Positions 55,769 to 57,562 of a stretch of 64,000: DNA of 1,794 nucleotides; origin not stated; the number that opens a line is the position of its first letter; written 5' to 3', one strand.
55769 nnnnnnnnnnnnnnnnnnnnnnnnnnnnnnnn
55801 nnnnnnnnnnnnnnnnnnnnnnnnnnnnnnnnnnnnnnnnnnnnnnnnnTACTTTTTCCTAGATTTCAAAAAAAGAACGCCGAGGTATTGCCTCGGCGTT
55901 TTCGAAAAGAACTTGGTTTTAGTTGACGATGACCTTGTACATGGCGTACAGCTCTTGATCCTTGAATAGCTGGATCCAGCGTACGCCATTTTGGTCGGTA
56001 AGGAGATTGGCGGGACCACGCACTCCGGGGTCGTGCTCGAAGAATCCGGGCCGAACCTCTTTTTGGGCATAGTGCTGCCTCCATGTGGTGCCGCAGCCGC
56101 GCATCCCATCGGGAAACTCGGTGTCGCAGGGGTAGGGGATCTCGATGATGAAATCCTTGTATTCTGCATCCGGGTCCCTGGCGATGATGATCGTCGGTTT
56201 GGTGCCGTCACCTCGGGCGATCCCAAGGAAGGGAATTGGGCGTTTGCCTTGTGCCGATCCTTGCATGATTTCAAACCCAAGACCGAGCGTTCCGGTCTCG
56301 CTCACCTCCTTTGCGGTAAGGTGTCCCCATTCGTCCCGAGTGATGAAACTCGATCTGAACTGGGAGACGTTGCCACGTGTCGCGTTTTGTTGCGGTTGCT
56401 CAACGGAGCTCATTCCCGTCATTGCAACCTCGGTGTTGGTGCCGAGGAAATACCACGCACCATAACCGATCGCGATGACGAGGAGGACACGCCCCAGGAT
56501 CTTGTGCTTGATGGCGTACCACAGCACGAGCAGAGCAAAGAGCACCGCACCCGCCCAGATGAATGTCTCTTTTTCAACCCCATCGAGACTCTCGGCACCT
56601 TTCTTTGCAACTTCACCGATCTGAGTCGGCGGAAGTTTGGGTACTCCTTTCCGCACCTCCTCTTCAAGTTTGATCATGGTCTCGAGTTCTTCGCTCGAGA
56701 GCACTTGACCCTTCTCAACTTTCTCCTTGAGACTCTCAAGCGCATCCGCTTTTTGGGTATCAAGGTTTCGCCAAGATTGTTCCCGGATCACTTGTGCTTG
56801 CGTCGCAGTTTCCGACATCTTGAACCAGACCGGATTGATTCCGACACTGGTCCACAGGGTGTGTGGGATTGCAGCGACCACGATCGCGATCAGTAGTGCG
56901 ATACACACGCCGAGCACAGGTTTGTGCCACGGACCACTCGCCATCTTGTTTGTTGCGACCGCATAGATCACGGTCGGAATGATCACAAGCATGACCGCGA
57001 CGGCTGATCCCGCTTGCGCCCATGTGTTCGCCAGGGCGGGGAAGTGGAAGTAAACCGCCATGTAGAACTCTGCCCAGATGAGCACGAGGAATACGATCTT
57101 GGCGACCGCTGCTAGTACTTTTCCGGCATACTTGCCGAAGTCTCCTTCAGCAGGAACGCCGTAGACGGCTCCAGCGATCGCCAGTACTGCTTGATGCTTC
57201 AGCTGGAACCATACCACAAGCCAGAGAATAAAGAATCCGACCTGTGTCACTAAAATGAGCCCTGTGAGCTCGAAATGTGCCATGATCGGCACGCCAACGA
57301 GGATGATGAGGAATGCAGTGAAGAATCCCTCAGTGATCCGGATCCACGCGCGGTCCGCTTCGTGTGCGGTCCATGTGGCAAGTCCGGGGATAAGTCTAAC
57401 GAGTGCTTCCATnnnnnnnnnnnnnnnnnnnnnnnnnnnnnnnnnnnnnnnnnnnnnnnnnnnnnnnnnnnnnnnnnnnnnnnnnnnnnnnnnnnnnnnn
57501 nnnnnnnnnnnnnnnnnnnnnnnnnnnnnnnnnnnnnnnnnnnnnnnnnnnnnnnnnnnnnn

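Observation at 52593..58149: Tandem array of eight paralogous small two-helix secreted proteins (VirB2/TrbC-pilin-like) next to a 497-aa polytopic membrane protein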

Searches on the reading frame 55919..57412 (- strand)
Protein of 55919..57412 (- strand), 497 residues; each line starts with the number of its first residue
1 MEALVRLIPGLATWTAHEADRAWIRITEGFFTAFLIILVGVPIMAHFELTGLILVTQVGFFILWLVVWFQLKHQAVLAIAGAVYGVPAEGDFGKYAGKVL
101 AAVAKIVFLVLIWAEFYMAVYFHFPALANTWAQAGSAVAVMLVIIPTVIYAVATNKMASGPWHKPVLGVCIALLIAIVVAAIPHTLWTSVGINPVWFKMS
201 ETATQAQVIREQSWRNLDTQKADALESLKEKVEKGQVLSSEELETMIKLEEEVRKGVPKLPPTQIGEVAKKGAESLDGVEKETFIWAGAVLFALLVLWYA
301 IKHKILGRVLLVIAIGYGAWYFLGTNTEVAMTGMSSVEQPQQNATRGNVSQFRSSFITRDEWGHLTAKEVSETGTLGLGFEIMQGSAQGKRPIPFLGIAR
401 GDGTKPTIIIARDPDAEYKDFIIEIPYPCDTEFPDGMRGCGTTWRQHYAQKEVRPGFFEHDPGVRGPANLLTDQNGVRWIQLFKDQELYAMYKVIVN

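Call 3: search_protein_families(library=pfam, max_evalue=1, proteins=[window:55919-57412:-])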
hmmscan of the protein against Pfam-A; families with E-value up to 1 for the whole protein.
window:55919-57412:- (497 aa): 1 family
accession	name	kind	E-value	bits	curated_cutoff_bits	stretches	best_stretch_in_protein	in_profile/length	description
PF14362.11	DUF4407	-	0.39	10.4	31.3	1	103-234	17-152/297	Domain of unknown function (DUF4407)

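Call 11: find_encoding_contigs(protein=window:55919-57412:-, flank=10000, max_places=6)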
Protein window:55919-57412:- (497 aa): no gene with exactly this product is on record in the collection.

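Call 13: find_homologous_proteins(query=window:55919-57412:-, max_evalue=0.001)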
Query window:55919-57412:- (497 aa): 5 proteins with E <= 0.001 among 8000 candidates.
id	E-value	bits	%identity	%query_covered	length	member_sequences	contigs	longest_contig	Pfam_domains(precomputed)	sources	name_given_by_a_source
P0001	0.0e+0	1127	100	100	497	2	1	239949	-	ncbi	-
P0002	3.0e-256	869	80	96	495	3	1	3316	-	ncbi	-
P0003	2.3e-255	866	76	100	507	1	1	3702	-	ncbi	-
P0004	2.2e-132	460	54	84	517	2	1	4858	-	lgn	-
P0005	5.3e-93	330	38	97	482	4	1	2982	-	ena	-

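Call 14: find_encoding_contigs(protein=P0001, flank=10000, max_places=4)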
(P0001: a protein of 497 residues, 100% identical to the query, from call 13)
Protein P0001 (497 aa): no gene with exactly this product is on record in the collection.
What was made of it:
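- Tried and rejected: The exact-sequence look-up also failed for the source contig (calls 11, 14), so the rest of the 239,949-bp contig could not be read and VirB4 could not be sought in this genome.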

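Call 15: find_encoding_contigs(protein=P0004, flank=10000, max_places=4)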
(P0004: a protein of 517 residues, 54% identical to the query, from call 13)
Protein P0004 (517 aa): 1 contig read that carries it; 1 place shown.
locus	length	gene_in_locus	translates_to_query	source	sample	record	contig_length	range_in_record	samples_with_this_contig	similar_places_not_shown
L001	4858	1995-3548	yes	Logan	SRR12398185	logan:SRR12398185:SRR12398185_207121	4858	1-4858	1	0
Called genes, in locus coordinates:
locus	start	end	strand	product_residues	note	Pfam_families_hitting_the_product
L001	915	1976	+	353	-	-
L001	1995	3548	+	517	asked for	-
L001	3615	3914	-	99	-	PF18895:T4SS_pilin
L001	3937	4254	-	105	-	PF18895:T4SS_pilin (weak)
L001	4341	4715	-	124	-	PF18895:T4SS_pilin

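Call 16: find_encoding_contigs(protein=P0005, flank=10000, max_places=4)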
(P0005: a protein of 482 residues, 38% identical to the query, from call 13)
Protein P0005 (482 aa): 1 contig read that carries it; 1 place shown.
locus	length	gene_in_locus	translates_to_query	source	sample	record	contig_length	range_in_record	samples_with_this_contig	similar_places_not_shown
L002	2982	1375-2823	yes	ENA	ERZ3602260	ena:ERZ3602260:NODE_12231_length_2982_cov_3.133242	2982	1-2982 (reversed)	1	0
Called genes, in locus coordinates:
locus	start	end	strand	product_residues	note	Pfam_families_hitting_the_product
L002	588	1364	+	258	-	-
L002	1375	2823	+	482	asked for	-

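Call 22: list_cluster_members(proteins=[P0001, P0006])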
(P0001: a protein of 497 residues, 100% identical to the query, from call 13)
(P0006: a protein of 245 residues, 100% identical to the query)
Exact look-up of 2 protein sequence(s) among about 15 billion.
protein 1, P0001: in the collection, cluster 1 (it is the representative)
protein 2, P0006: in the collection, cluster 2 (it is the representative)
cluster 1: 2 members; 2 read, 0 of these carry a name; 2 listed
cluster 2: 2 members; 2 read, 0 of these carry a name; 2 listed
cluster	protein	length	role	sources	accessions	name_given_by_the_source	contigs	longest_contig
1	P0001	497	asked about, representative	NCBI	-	-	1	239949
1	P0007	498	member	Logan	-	-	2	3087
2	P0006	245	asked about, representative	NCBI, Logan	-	-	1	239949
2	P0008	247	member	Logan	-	-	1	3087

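Call 24: search_protein_families(library=ncbifam, max_evalue=0.01, proteins=[window:55919-57412:-])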
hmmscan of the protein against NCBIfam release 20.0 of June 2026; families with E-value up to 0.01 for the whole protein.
window:55919-57412:- (497 aa): 0 families

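Call 31: find_related_loci(query=A2, collection=genome_contigs, flank=10000)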
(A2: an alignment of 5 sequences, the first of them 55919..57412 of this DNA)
Query A2 (497 aa) in genome_contigs; peptide patterns used: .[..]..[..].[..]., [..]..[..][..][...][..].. (x = any residue, [..] = any of these).
181 stretches matched a pattern, but none encodes a relative of the query by tblastn (E <= 1e-3).
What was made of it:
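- Tried and rejected: None found (call 31).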

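Call 36: predict_structure(alignment_id=A2)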
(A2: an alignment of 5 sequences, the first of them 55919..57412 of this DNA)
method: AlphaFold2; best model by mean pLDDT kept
length: 497 residues; sequences in the alignment: 5
mean_pLDDT: 46.2   pTM: 0.24
mean pLDDT of the five models: 46.2, 42.7, 38.7, 37.4, 36.7
residues with pLDDT >= 90: 0; 70-90: 25; 50-70: 133; < 50: 339
segments of 3 or more residues with pLDDT < 50: 1-40, 42-44, 46-49, 51-55, 57-168, 176-211, 256-286, 320-356, 370-381, 384-407, 411-418, 449-452, 454-462
pLDDT, mean of each block of 10 residues (from residue 1): 32 39 43 46 46 48 43 41 40 43 45 44 43 41 43 41 45 47 34 30 41 58 73 70 76 55 37 37 48 61 57 52 37 29 26 40 52 44 40 29 43 44 54 54 57 43 57 56 56 49
secondary structure, 60 per line:
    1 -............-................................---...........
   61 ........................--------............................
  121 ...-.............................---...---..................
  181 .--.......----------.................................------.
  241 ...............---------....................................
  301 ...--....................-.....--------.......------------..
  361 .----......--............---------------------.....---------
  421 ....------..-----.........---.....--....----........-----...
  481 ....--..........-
elements in order: H2-13 H15-46 H50-84 H93-123 H125-153 H163-181 H184-190 H201-233 H240-255 H265-303 H306-325 H327-331 H340-346 E366-371 E374-385 E407-411 E421-424 E438-446 E450-454 E457-460 E465-472 E478-484 E487-496
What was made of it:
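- Tried and rejected: The model from its 5-sequence alignment had pLDDT 46 and pTM 0.24 (call 36), too poor for a fold search.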

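Call 37: search_protein_representatives(alignment_id=A2)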
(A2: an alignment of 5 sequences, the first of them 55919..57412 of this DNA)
Query: 5 sequences, 498 profile positions. Proteins with E-value up to 0.001 (for the whole library): 33; up to 1e-10: 14; up to 1e-30: 4. The best 33 are listed.
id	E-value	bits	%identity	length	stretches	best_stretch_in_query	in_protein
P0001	8.2e-291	981.3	-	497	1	1-498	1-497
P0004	1.2e-217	740.0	-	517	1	1-498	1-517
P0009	4.3e-126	437.9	-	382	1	99-497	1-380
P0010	2.5e-38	148.4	-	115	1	118-227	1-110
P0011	1.8e-25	106.1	-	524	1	3-210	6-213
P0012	2.7e-23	98.8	-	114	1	376-495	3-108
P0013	3.5e-20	88.6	-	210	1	311-443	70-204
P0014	5.9e-20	87.8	-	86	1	399-497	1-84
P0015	6.1e-18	81.2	-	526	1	10-305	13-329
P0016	6.3e-18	81.1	-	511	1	18-219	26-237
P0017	1.4e-16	76.7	-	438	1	50-236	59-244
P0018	1.1e-15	73.8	-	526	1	15-262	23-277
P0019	8.4e-12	60.9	-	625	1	1-207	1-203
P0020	9.9e-12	60.7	-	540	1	18-263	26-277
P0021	2.0e-09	53.1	-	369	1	22-285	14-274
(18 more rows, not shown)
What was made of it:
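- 55919..57412 (-): Orphan 497-aa membrane protein: 5 N-terminal TM segments, a helical linker, 2 TM segments, and a beta-rich C-terminal domain with conserved Cys. 33 profile hits among 1.84 billion representatives (call 37).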

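Call 42: find_encoding_contigs(protein=P0015, flank=10000, max_places=3)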
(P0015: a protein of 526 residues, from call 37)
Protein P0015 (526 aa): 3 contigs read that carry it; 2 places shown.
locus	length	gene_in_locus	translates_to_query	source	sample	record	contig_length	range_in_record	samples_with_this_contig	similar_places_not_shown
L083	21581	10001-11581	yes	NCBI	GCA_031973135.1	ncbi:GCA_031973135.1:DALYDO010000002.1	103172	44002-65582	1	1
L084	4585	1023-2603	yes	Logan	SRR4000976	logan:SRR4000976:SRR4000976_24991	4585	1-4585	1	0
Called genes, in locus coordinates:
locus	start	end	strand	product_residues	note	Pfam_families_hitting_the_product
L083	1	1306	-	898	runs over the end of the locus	PF02861:Clp_N, PF13191:AAA_16 (weak), PF23569:NBD_SMAX1, PF00004:AAA, PF17871:AAA_lid_9, PF07724:AAA_2, PF07728:AAA_5, PF10431:ClpB_D2-small, +4 more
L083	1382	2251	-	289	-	PF13365:Trypsin_2 (weak)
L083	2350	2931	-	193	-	PF00081:Sod_Fe_N (weak), PF02777:Sod_Fe_C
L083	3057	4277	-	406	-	PF00266:Aminotran_5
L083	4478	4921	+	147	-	PF14584:DUF4446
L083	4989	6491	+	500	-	PF00009:GTP_EFTU, PF00071:Ras (weak), PF01926:MMR_HSR1, PF22042:EF-G_D2, PF11987:IF-2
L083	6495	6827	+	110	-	PF02033:RBFA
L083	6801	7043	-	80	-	-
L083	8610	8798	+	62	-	-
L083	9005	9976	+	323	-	-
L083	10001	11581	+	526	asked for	-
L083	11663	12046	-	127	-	PF18895:T4SS_pilin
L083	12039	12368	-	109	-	PF18895:T4SS_pilin (weak)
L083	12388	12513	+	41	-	-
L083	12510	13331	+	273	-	PF04116:FA_hydroxylase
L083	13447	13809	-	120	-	PF18895:T4SS_pilin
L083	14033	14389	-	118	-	PF18895:T4SS_pilin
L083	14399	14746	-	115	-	PF18895:T4SS_pilin (weak)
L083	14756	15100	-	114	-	PF18895:T4SS_pilin (weak)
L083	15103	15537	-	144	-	PF18895:T4SS_pilin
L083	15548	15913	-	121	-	PF18895:T4SS_pilin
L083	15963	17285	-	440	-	PF01547:SBP_bac_1, PF13416:SBP_bac_8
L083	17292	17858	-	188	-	PF01209:Ubie_methyltran, PF05148:Methyltransf_8 (faint), PF13489:Methyltransf_23 (weak), PF05175:MTS, PF13847:Methyltransf_31, PF08241:Methyltransf_11, PF08242:Methyltransf_12, PF13649:Methyltransf_25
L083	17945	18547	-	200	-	PF05656:DUF805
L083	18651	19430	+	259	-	-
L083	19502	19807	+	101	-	-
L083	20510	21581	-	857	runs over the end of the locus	-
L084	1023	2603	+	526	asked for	-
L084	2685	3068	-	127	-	PF18895:T4SS_pilin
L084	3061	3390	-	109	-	PF18895:T4SS_pilin (weak)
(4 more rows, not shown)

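Call 43: find_encoding_contigs(protein=P0011, flank=10000, max_places=3)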
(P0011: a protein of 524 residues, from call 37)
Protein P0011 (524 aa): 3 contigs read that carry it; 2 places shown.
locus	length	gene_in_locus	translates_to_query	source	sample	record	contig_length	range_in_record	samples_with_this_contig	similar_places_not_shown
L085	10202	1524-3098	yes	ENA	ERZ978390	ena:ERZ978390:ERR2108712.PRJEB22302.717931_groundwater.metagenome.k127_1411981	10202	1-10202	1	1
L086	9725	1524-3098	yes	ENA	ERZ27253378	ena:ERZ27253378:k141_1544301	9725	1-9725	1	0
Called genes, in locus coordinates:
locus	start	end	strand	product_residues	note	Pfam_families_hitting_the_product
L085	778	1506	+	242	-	-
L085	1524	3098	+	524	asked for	-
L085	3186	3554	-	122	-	PF18895:T4SS_pilin (weak)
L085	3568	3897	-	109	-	PF18895:T4SS_pilin (weak)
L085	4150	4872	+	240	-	PF04116:FA_hydroxylase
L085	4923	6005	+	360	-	-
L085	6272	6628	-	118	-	PF18895:T4SS_pilin (weak)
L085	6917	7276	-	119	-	-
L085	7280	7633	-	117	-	PF18895:T4SS_pilin (weak)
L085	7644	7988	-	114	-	PF04956:TrbC (weak), PF18895:T4SS_pilin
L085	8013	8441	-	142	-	PF18895:T4SS_pilin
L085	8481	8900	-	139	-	PF18895:T4SS_pilin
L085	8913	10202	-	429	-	?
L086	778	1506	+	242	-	-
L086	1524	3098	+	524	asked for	-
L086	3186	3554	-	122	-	PF18895:T4SS_pilin (weak)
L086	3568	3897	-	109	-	PF18895:T4SS_pilin (weak)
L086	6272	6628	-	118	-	PF18895:T4SS_pilin (weak)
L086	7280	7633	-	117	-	PF18895:T4SS_pilin (weak)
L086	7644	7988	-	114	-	PF04956:TrbC (weak), PF18895:T4SS_pilin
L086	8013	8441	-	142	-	PF18895:T4SS_pilin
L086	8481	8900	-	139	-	PF18895:T4SS_pilin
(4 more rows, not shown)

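Call 47: search_solved_structures(query=A2, max_evalue=1)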
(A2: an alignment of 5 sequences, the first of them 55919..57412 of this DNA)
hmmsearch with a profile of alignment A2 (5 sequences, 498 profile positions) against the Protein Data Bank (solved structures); distinct sequences matched with E-value up to 1: 1.
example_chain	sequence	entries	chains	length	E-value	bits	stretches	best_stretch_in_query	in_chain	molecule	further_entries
8j8j_D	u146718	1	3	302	0.84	11.4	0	32-120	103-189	Decaprenyl-phosphate phosphoribosyltransferase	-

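Call 78: search_protein_families(library=pfam, alignment_id=A6, max_evalue=0.01)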
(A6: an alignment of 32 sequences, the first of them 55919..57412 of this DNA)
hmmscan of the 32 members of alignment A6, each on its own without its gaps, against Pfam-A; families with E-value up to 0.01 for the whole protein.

A. member 1, window:55919-57412:- (497 aa): 0 families

B. families by the number of members that match (of 32 scanned): 0 families

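Call 79: search_solved_structures(query=A6, max_evalue=1)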
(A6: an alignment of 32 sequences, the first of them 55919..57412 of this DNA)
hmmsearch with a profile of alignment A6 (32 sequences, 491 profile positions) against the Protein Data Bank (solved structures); distinct sequences matched with E-value up to 1: 6.
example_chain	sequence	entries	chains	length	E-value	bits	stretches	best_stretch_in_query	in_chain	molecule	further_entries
5cwq_A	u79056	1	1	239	0.02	16.8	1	211-349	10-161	Designed helical repeat protein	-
8eat_B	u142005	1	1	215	0.19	13.6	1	268-332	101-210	Vacuolar ATPase assembly integral membrane protein VPH2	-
7a23_n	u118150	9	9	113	0.29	13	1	236-314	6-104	P2 | Uncharacterized protein At2g27730, mitochondrial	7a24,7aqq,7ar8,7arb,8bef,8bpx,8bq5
8zvi_A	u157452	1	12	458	0.41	12.5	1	217-452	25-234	Major capsid protein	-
7n6g_5I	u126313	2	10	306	0.53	12.1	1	164-288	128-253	FAP119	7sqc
2bg9_B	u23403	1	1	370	0.63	11.9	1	126-235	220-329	ACETYLCHOLINE RECEPTOR PROTEIN, BETA CHAIN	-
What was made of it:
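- No PDB sequence match (calls 47, 79).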

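Call 94: search_protein_families(library=padloc, max_evalue=0.01, proteins=[window:55919-57412:-, L001:915-1976:+, L001:1995-3548:+, L083:9005-9976:+, L083:10001-11581:+, L085:778-1506:+, L085:1524-3098:+])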
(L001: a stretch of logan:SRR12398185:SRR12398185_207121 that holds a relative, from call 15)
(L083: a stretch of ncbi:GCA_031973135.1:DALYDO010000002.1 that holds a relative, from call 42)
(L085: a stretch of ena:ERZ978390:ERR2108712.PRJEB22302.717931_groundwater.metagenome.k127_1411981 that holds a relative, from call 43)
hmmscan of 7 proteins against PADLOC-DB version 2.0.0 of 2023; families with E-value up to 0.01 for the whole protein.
window:55919-57412:- (497 aa): 0 families

L001:915-1976:+ (353 aa): 0 families

L001:1995-3548:+ (517 aa): 0 families

L083:9005-9976:+ (323 aa): 0 families

L083:10001-11581:+ (526 aa): 0 families

L085:778-1506:+ (242 aa): 0 families

L085:1524-3098:+ (524 aa): 0 families

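Call 95: search_protein_families(library=phrogs, max_evalue=0.01, proteins=[window:55919-57412:-, L001:915-1976:+, L001:1995-3548:+, L083:9005-9976:+, L083:10001-11581:+, L085:778-1506:+, L085:1524-3098:+])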
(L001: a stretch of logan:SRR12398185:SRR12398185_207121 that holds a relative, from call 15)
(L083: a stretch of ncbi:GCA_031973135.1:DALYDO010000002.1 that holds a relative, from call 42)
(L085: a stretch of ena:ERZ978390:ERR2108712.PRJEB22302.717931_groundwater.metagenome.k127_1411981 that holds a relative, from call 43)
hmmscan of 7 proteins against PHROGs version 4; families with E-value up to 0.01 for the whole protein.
window:55919-57412:- (497 aa): 0 families

L001:915-1976:+ (353 aa): 0 families

L001:1995-3548:+ (517 aa): 0 families

L083:9005-9976:+ (323 aa): 0 families

L083:10001-11581:+ (526 aa): 0 families

L085:778-1506:+ (242 aa): 0 families

L085:1524-3098:+ (524 aa): 0 families
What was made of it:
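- Tried and rejected: Defence-system and phage libraries for the 497/245 pair and their relatives: no hits (calls 94, 95).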

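Call 97: find_encoding_contigs(protein=P0003, flank=10000, max_places=3)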
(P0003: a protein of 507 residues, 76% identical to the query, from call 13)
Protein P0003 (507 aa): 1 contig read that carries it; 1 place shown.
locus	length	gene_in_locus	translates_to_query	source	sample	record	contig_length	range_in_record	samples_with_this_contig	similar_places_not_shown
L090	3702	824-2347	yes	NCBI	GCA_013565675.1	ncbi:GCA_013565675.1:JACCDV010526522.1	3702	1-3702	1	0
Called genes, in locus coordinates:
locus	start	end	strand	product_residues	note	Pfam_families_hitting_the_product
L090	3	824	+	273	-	?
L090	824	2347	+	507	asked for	-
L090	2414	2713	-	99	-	PF18895:T4SS_pilin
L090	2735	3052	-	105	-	-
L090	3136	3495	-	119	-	PF18895:T4SS_pilin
